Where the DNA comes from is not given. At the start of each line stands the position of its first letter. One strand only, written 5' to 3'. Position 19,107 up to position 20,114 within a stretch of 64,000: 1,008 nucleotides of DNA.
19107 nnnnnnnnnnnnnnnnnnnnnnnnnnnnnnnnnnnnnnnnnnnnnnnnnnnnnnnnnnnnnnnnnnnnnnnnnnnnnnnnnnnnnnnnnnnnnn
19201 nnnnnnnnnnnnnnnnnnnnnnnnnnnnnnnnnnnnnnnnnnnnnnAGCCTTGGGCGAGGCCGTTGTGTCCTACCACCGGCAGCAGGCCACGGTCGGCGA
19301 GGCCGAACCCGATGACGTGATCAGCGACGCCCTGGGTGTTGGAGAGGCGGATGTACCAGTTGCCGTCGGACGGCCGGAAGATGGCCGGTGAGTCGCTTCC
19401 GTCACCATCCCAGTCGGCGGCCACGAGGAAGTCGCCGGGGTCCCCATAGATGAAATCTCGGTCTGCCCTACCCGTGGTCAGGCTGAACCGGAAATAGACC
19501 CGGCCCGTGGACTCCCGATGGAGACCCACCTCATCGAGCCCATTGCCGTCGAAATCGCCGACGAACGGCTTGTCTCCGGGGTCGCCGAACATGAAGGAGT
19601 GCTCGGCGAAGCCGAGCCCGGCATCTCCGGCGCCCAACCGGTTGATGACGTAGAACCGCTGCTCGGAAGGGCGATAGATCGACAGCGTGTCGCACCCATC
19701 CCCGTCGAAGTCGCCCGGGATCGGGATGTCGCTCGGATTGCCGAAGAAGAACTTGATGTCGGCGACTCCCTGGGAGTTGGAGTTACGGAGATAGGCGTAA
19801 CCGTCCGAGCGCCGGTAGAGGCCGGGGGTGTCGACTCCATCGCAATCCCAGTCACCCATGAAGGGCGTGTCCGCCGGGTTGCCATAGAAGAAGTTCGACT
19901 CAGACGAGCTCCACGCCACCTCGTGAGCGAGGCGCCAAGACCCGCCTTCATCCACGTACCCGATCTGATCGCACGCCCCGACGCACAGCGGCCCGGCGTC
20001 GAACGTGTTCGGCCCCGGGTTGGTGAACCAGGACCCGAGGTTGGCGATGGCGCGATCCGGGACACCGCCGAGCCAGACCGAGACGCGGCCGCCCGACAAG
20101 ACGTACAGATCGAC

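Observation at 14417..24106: Three secreted envelope proteins share one C-terminal 4.5-blade FG-GAP-like module: candidate wall-glycan targeting domain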

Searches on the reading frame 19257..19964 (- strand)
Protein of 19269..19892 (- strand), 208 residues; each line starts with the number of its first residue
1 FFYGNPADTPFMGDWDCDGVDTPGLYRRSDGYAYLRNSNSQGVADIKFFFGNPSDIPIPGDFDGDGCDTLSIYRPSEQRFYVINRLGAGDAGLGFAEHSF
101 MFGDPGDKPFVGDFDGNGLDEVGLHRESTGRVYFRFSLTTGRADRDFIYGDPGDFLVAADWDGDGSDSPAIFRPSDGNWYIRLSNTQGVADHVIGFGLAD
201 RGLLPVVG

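Call 9: find_homologous_proteins(query=window:19269-19892:-, max_evalue=0.001)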
Query seq(208 aa) (208 aa): 1102 proteins with E <= 0.001 among 1767 candidates; the best 120 are listed.
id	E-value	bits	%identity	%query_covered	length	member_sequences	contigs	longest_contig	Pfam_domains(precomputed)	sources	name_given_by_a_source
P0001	4.3e-130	450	93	100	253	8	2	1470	-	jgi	jgi:hypothetical protein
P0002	2.3e-124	432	88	100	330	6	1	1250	-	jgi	jgi:hypothetical protein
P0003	2.2e-122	425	88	100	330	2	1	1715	-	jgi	jgi:hypothetical protein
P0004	3.1e-114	399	81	100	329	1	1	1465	-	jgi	jgi:hypothetical protein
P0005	1.4e-107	377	78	100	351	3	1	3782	PF13517.13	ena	-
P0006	1.4e-97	344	58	99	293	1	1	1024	-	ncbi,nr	ncbi:MAG: hypothetical protein L0Z49_07000, partial [Actinobacteria bacterium]|nr:hypothetical prote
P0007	1.4e-92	328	61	100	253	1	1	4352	-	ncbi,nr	ncbi:MAG: hypothetical protein R3324_01080, partial [Halobacteriales archaeon]|nr:hypothetical prote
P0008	2.8e-92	327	70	99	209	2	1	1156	-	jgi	jgi:hypothetical protein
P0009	3.7e-92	326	71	100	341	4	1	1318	PF13927.13,PF19081.7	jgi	jgi:hypothetical protein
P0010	5.2e-92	326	74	92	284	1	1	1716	-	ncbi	ncbi:MAG: hypothetical protein ACRDXF_05095, partial [Acidimicrobiia bacterium]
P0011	7.4e-92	325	69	100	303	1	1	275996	-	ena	-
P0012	2.0e-91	324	63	92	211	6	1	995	-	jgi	jgi:hypothetical protein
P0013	4.6e-91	323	65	100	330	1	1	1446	-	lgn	-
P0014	5.2e-91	323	70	100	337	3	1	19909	PF26549.1,PF07676.19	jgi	jgi:hypothetical protein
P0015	5.9e-91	322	70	100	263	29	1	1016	-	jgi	jgi:hypothetical protein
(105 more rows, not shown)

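Call 18: find_related_loci(query=A2, collection=genome_contigs, flank=4000)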
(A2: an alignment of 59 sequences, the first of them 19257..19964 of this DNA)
Query A2 (236 aa) in genome_contigs; peptide patterns used: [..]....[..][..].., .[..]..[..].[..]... (x = any residue, [..] = any of these).
599 stretches matched a pattern (row limit reached: there are more); 518 encode a relative of the query (tblastn E <= 1e-3); the best 80 are kept; 79 distinct loci.
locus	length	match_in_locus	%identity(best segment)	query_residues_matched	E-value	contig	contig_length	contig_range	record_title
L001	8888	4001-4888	88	1-236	3e-133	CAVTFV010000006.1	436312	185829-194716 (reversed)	MAG: uncultured Acidobacteriota bacterium isolate MFD09267.bin.1.163 genome assembly, contig: contig_46144, whole genome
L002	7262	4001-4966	75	1-236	8e-121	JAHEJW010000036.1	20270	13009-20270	MAG: bacterium isolate Ww567 NODE_7163_length_20270_cov_13.169934, whole genome shotgun sequence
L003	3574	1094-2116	65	1-233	8e-100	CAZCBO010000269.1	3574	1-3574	MAG TPA_asm: uncultured Acidimicrobiaceae bacterium isolate SRP321284_co1_83 genome assembly, contig: NODE_40976_length_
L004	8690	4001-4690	66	2-235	9e-95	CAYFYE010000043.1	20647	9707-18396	MAG TPA_asm: uncultured Acidimicrobiia bacterium isolate ERP108616_co2_12 genome assembly, contig: NODE_3789_length_2064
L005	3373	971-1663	64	1-236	7e-94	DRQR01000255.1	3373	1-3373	MAG TPA_asm: Actinomycetota bacterium isolate HyVt-587 HyVt-587_k145_942423, whole genome shotgun sequence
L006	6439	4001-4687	66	1-232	1e-92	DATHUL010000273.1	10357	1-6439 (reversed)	MAG TPA_asm: Acidimicrobiia bacterium isolate SMAG_U16106 k141_175376, whole genome shotgun sequence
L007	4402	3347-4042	63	1-236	2e-92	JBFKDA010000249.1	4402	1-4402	MAG: Acidimicrobiia bacterium isolate Mix_sand20.2022.06.G.37 k141_558851_length_4402_cov_24.3211, whole genome shotgun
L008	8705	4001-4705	61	1-236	5e-91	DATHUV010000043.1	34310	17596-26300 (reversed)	MAG TPA_asm: Acidimicrobiia bacterium isolate SMAG_U16116 k141_379579, whole genome shotgun sequence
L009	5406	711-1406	64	1-235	5e-91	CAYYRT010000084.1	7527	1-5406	MAG TPA_asm: uncultured Acidimicrobiaceae bacterium isolate binchicken_co31_95 genome assembly, contig: k141_1247522, wh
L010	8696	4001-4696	65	1-235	2e-91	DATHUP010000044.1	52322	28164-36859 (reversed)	MAG TPA_asm: Acidimicrobiia bacterium isolate SMAG_U16110 k141_1020351, whole genome shotgun sequence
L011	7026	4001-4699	62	1-236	6e-92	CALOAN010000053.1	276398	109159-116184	MAG: uncultured actinomycete isolate LOGT_bin.0024 genome assembly, contig: contig_21246, whole genome shotgun sequence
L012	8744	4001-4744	63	1-232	2e-90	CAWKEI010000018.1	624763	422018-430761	MAG: uncultured Acidobacteriota bacterium isolate MFD08497.bin.1.135 genome assembly, contig: contig_82557, whole genome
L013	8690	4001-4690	64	1-235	7e-90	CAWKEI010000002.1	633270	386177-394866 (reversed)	MAG: uncultured Acidobacteriota bacterium isolate MFD08497.bin.1.135 genome assembly, contig: contig_109116, whole genom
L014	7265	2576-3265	61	1-235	8e-90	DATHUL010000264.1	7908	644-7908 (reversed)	MAG TPA_asm: Acidimicrobiia bacterium isolate SMAG_U16106 k141_708017, whole genome shotgun sequence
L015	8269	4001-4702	62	2-236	1e-89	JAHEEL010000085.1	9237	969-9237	MAG: Actinomycetes bacterium isolate Ww271 NODE_19573_length_9237_cov_2.745502, whole genome shotgun sequence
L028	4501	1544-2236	59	1-235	7e-88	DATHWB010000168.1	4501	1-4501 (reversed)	MAG TPA_asm: Acidimicrobiia bacterium isolate SMAG_U16148 k141_393146, whole genome shotgun sequence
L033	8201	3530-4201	61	8-236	2e-87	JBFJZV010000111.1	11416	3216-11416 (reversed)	MAG: Acidimicrobiia bacterium isolate Mix_sand19.2022.05.Z.42 k141_1757880_length_11416_cov_81.7209, whole genome shotgu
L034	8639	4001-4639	61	21-235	3e-87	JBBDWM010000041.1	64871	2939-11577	MAG: Acidimicrobiia bacterium isolate LejiaD_63_54 Lejia_D_820_length_64871_cov_33, whole genome shotgun sequence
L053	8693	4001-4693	59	1-235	4e-83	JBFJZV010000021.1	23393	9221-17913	MAG: Acidimicrobiia bacterium isolate Mix_sand19.2022.05.Z.42 k141_2947900_length_23393_cov_23.2396, whole genome shotgu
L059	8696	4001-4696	56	1-236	1e-82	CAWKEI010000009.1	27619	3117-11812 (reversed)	MAG: uncultured Acidobacteriota bacterium isolate MFD08497.bin.1.135 genome assembly, contig: contig_201172, whole genom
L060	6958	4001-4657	57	1-221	1e-81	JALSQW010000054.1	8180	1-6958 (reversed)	MAG: Acidimicrobiia bacterium isolate 356-308_maxbin2_scaf2bin.115 356-308_scaffold_6137_c1, whole genome shotgun sequen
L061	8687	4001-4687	59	1-233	6e-82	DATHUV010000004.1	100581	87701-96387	MAG TPA_asm: Acidimicrobiia bacterium isolate SMAG_U16116 k141_90506, whole genome shotgun sequence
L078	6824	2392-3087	55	1-236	1e-77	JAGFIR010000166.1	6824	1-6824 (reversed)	MAG: Acidimicrobiales bacterium isolate mag.2 k127_4436781, whole genome shotgun sequence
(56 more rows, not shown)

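Call 19: predict_structure(alignment_id=A2)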
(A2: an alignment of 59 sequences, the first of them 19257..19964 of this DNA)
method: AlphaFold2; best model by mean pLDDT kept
length: 236 residues; sequences in the alignment: 59
mean_pLDDT: 94.4   pTM: 0.90
mean pLDDT of the five models: 94.4, 94.2, 94.2, 93.8, 93.6
residues with pLDDT >= 90: 214; 70-90: 16; 50-70: 6; < 50: 0
segments of 3 or more residues with pLDDT < 50: none
pLDDT, mean of each block of 10 residues (from residue 1): 93 70 92 97 97 97 96 96 98 98 98 94 97 98 98 97 98 96 95 96 95 93 87 89
secondary structure, 60 per line:
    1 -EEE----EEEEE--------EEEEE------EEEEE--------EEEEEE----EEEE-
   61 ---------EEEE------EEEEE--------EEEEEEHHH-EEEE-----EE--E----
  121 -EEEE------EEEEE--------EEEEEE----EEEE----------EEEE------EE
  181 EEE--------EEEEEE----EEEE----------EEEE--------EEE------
elements in order: E2-4 E9-13 E22-26 E33-37 E46-51 E56-59 E70-73 E80-84 E93-98 E103-106 E122-125 E132-136 E145-150 E155-158 E169-172 E179-183 E192-197 E202-205 E216-219 E228-230
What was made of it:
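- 19257..19964 (-): Module copy 2 (the sequence modelled; has the Cys pair). AF2 pLDDT 94.4, pTM 0.90, 20 strands (call 19).
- On FG-GAP / integrin-alpha-type beta-propeller fold: AF2 model with pLDDT 94, pTM 0.90 and 20 strands (call 19).
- Confident propeller model (call 19).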

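Call 22: fold_search(model_id=the predicted structure, library=pdb)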
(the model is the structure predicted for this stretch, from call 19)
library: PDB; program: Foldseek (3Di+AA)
matches with E <= 10: 704; with E <= 0.001: 9
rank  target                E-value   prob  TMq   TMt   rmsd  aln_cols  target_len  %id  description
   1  9oee_A                5.5e-07  1.00  0.56  0.24   6.6       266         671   17  S. griseus TUA bound UmbA4 complexes (released 2025-12-17)
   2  9v86_B                3.3e-06  1.00  0.46  0.31   6.2       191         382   15  Cryo-EM structure of KICSTOR CCC complex (state 3) (released 2025-11-12)
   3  9v6e_B                1.0e-05  1.00  0.46  0.32   7.3       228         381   15  Cryo-EM structure of human full length KICSTOR complex (state 1) (released 2025-11-12)
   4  9v80_B                1.9e-05  1.00  0.47  0.32   7.3       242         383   13  Cryo-EM structure of KICSTOR CCC complex (state 4) (released 2025-11-12)
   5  9van_B                3.5e-05  1.00  0.47  0.31   7.6       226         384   13  Cryo-EM structure of human full length KICSTOR complex (state 2) (released 2025-11-12)
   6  9v9n_B                7.9e-05  1.00  0.48  0.33   7.1       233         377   14  Cryo-EM structure of KICSTOR CCC complex (state 5) (released 2025-11-12)
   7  9o5a_G                9.8e-05  1.00  0.47  0.32   8.0       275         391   12  The KICSTOR-GATOR1 complex (released 2026-02-18)
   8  4yd8_B                3.8e-04  1.00  0.45  0.34   9.8       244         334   11  Bardet-Biedl Syndrome 9 Protein (aa1-407), Homo sapiens (released 2015-06-24)
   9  3fcu_C                4.8e-04  1.00  0.41  0.24   8.4       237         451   16  Structure of headpiece of integrin aIIBb3 in open conformation (released 2009-01-20)
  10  6voa_B                1.1e-03  1.00  0.52  0.24   6.1       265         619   12  Cryo-EM structure of the BBSome-ARL6 complex (released 2020-06-24)
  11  8tcf_A                1.3e-03  1.00  0.48  0.29   7.3       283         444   13  Integrin alpha-v beta-8 in complex with minibinder B8_BP_dsulf (released 2023-09-27)
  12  6avr_A                1.3e-03  1.00  0.46  0.15   6.2       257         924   13  Human alpha-V beta-3 Integrin (intermediate conformation) in complex with the therapeutic antibody LM609 (released 2017-11-01)
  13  6vbu_7                1.3e-03  1.00  0.42  0.17   9.7       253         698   10  Structure of the bovine BBSome complex (released 2020-01-29)
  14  4v0n_D                1.5e-03  1.00  0.47  0.39   8.6       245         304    9  Crystal structure of BBS1N in complex with ARL6DN, soaked with mercury (released 2014-11-19)
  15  6vbu_2                1.6e-03  0.99  0.39  0.18   8.7       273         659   14  Structure of the bovine BBSome complex (released 2020-01-29)
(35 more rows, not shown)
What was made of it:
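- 19257..19964 (-): Foldseek call 22.
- On FG-GAP / integrin-alpha-type beta-propeller fold: Foldseek hits to UmbA4, ITFG2, integrin alpha, Bap1, PVL and AAL2 at probability ~1.0 and TMq 0.4-0.56 (call 22).
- Closest known: UmbA4 C-terminal beta-propeller lectin of the Streptomyces coelicolor umbrella toxin. Same: Best Foldseek match (E 5.5e-7, TMq 0.56, call 22).
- Best structural match is the UmbA4 propeller solved with teichuronic acid, then FG-GAP propellers including the GlcNAc lectins PVL and AAL2 (call 22). Foldseek TM-scores are modest (0.56 or lower), and the hit list also includes protein-binding propellers: integrins, ITFG2 and BBS proteins (call 22). FG-GAP propellers of integrins, ITFG2 and BBS proteins bind proteins, and they are among the top structural hits (call 22).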

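Call 23: search_solved_structures(query=A2, max_evalue=10, show_alignments=3)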
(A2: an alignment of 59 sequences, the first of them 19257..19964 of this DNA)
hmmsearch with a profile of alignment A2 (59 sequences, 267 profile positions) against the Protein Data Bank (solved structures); distinct sequences matched with E-value up to 10: 0.
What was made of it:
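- Closest known: UmbA4 C-terminal beta-propeller lectin of the Streptomyces coelicolor umbrella toxin. Different: Identity is 17% and there is no profile-level sequence hit (call 23).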

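Call 27: search_protein_representatives(alignment_id=A2)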
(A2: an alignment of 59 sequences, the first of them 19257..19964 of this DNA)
Query: 59 sequences, 267 profile positions. Proteins with E-value up to 0.001 (for the whole library): 29379; up to 1e-10: 20995; up to 1e-30: 7245. The best 150 are listed.
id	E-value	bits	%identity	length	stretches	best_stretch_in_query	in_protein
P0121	6.5e-147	504.2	-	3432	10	30-228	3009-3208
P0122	6.3e-146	500.9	-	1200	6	44-252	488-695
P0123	5.3e-133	458.5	-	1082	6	21-264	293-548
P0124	8.2e-131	451.4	-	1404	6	63-240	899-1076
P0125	7.4e-128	441.7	-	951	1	23-265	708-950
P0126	8.2e-128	441.5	-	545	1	24-265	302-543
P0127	1.2e-127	441.0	-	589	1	25-262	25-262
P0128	1.5e-127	440.6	-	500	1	22-265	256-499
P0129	1.9e-127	440.3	-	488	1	25-264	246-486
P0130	6.6e-127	438.6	-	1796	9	65-240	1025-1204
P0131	1.6e-126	437.3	-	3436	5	24-264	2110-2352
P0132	2.0e-126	437.0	-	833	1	32-265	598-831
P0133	3.3e-126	436.2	-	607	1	24-265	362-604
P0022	3.6e-126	436.2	-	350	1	30-265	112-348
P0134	1.8e-125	433.9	-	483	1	24-264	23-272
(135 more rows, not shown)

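Call 31: search_protein_families(library=pfam, alignment_id=A3, max_evalue=0.00001)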
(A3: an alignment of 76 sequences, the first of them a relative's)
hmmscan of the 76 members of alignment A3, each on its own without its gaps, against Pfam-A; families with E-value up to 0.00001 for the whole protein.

A. member 1, P0122 (1200 aa): 1 family
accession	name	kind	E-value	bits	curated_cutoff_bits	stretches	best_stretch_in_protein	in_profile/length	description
PF13517.12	FG-GAP_3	-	6.7e-09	36.7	26.9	0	680-712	21-56/61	FG-GAP-like repeat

B. families by the number of members that match (of 76 scanned): 51 families (the first 25 are shown)
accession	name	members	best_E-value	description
PF07676.18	PD40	9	4.2e-31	WD40-like Beta Propeller Repeat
PF17963.7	Big_9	6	1.6e-34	Bacterial Ig domain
PF17803.7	Cadherin_4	6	1.2e-32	Bacterial cadherin-like domain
PF00930.27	DPPIV_N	6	1.4e-09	Dipeptidyl peptidase IV (DPP IV) N-terminal region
PF00082.27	Peptidase_S8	5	3.5e-47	Subtilase family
PF03160.20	Calx-beta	5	5.2e-39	Calx-beta domain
PF00089.32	Trypsin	4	8.6e-54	Trypsin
PF17892.7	Cadherin_5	4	3.2e-25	Cadherin-like domain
PF00560.39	LRR_1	3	4.4e-15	Leucine Rich Repeat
PF13855.12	LRR_8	3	7e-15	Leucine rich repeat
PF12799.13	LRR_4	3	3.4e-12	Leucine Rich repeats (2 copies)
PF18911.6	PKD_4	3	5e-11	PKD domain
PF01436.27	NHL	2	1.1e-48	NHL repeat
PF25021.1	TEN_NHL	2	9.7e-42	Teneurin NHL domain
PF05345.18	He_PIG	2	1.7e-33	Putative Ig domain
PF13517.12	FG-GAP_3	2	2.2e-09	FG-GAP-like repeat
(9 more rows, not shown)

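Call 32: search_protein_families(library=pfam, alignment_id=A4, max_evalue=0.00001)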
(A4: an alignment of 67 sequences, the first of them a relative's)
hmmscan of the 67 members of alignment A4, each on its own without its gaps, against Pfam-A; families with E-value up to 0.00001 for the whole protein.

A. member 1, P0200 (616 aa): 0 families

B. families by the number of members that match (of 67 scanned): 36 families (the first 25 are shown)
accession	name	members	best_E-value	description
PF17963.7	Big_9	10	7e-47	Bacterial Ig domain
PF17803.7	Cadherin_4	8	3.6e-45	Bacterial cadherin-like domain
PF17892.7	Cadherin_5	8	8.1e-19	Cadherin-like domain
PF07676.18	PD40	6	1.2e-32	WD40-like Beta Propeller Repeat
PF13229.12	Beta_helix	4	6.6e-30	Right handed beta helix region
PF00082.27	Peptidase_S8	4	8.1e-26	Subtilase family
PF14312.12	FG-GAP_2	3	5.2e-57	FG-GAP repeat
PF00930.27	DPPIV_N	3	1.8e-10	Dipeptidyl peptidase IV (DPP IV) N-terminal region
PF07995.17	GSDH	2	1.6e-38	Glucose / Sorbosone dehydrogenase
PF13517.12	FG-GAP_3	2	4.5e-35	FG-GAP-like repeat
PF03160.20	Calx-beta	2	6.2e-21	Calx-beta domain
PF01510.30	Amidase_2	2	3.1e-15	N-acetylmuramoyl-L-alanine amidase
PF18911.6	PKD_4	2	1.1e-13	PKD domain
PF02494.22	HYR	2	5.2e-11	HYR domain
PF13620.12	CarboxypepD_reg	2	1.5e-10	Carboxypeptidase regulatory-like domain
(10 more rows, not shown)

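Call 36: search_protein_families(library=pfam, proteins=[L010:3860-5599:+, L028:1340-3451:+, L034:3836-5170:+, L053:3839-5332:+, L059:3917-5455:+, L061:3887-5761:+, L060:1527-3677:+, L004:3665-5743:+, L033:4300-6876:+, L078:2317-4155:+], max_evalue=0.001)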
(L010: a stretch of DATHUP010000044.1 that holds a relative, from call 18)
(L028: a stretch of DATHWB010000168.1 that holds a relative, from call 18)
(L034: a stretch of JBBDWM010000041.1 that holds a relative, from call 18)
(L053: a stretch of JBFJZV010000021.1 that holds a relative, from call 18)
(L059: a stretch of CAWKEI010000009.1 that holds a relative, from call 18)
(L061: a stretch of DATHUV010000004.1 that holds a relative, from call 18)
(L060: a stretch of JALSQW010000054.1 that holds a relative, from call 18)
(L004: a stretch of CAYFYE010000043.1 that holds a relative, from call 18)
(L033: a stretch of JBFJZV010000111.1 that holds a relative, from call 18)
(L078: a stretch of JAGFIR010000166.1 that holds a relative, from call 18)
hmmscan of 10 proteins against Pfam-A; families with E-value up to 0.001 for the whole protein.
L010:3860-5599:+ (579 aa): 0 families

L028:1340-3451:+ (703 aa): 1 family
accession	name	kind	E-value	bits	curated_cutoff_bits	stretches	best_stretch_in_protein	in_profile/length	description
PF03816.19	LytR_cpsA_psr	-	4.3e-07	30.6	24.6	1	433-578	2-148/150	LytR_cpsA_psr family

L034:3836-5170:+ (444 aa): 0 families

L053:3839-5332:+ (497 aa): 3 families
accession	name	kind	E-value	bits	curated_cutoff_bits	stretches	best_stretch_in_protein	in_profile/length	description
PF03734.19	YkuD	-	4e-17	63.6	23.4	1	380-495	3-146/146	L,D-transpeptidase catalytic domain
PF01471.23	PG_binding_1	-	2.3e-08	34.5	23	1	306-349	1-44/57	Putative peptidoglycan binding domain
PF13517.12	FG-GAP_3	-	0.00021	22.2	26.9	1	189-242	1-56/61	FG-GAP-like repeat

L059:3917-5455:+ (512 aa): 1 family
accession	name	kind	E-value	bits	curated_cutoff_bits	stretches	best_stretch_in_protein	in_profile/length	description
PF13354.11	Beta-lactamase2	-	6e-11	42.5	22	1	362-486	92-214/214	Beta-lactamase enzyme family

L061:3887-5761:+ (624 aa): 1 family
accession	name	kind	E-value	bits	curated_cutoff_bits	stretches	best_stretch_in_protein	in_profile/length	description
PF07995.17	GSDH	-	5.4e-39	134.8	25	1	295-588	9-300/332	Glucose / Sorbosone dehydrogenase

L060:1527-3677:+ (716 aa): 2 families
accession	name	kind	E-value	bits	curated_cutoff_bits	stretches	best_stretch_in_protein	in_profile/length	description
PF13229.12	Beta_helix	-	1.1e-21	77.5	25.9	2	453-606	4-149/158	Right handed beta helix region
PF05048.19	NosD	-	1.9e-13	50.8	23.6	2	527-598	60-130/212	Periplasmic copper-binding protein (NosD)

L004:3665-5743:+ (692 aa): 1 family
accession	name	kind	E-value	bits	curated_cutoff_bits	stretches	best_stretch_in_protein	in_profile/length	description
PF07995.17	GSDH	-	1.4e-37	130.2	25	1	361-660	4-305/332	Glucose / Sorbosone dehydrogenase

L033:4300-6876:+ (858 aa): 1 family
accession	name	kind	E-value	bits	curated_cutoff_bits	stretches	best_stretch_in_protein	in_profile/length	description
PF07995.17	GSDH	-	1.9e-37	129.8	25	1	535-825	9-301/332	Glucose / Sorbosone dehydrogenase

L078:2317-4155:+ (612 aa): 1 family
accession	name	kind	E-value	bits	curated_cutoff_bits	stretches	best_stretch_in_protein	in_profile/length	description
PF07995.17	GSDH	-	2.4e-35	122.8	25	1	284-599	9-322/332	Glucose / Sorbosone dehydrogenase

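Call 60: search_protein_families(library=pfam, alignment_id=A6, max_evalue=0.0001)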
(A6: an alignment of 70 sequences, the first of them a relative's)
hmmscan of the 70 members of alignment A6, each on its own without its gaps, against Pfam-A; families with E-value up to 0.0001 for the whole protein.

A. member 1, L001:3362-4963:+ (534 aa): 1 family
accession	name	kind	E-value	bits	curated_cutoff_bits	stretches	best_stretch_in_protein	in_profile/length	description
PF13517.12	FG-GAP_3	-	2e-10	41.5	26.9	1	165-228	1-61/61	FG-GAP-like repeat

B. families by the number of members that match (of 70 scanned): 37 families (the first 25 are shown)
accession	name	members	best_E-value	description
PF07676.18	PD40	10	5.5e-53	WD40-like Beta Propeller Repeat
PF00930.27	DPPIV_N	8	4.3e-13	Dipeptidyl peptidase IV (DPP IV) N-terminal region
PF07995.17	GSDH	6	2.5e-46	Glucose / Sorbosone dehydrogenase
PF25174.1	Beta-prop_THOC3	6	1.6e-08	THOC3 beta-propeller domain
PF17803.7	Cadherin_4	5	2e-25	Bacterial cadherin-like domain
PF17963.7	Big_9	5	4.2e-22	Bacterial Ig domain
PF17892.7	Cadherin_5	5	1e-18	Cadherin-like domain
PF00082.27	Peptidase_S8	4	4.1e-58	Subtilase family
PF13517.12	FG-GAP_3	4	1.3e-15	FG-GAP-like repeat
PF04294.18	VanW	3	1.1e-36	VanW like protein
PF13229.12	Beta_helix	3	9.7e-27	Right handed beta helix region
PF08486.15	SpoIID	3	1.7e-16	Stage II sporulation protein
PF13539.11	Peptidase_M15_4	3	1.3e-15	D-alanyl-D-alanine carboxypeptidase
PF05048.19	NosD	3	1.9e-13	Periplasmic copper-binding protein (NosD)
PF01471.23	PG_binding_1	3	2.1e-13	Putative peptidoglycan binding domain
PF01839.29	FG-GAP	2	1.1e-10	FG-GAP repeat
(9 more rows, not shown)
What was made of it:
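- All recognised partner domains are extracytoplasmic (calls 31, 32, 60). About 16-17 of 70 genome-derived ORFs carry wall or envelope-polymer enzymes: VanW, SpoIID, M15, YkuD, M23, LCP, PGA_cap and a beta-lactamase-like domain (calls 36, 60). The range of appended heads (calls 31, 32, 60) fits a docking system as well as a wall anchor. Fusions to LCP, YkuD, M15, M23 and SpoIID favour direct placement in the wall (calls 36, 60). Partners include proteases, beta-helix and pectate-lyase-like domains and adhesin-type repeats (calls 31, 32, 60).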
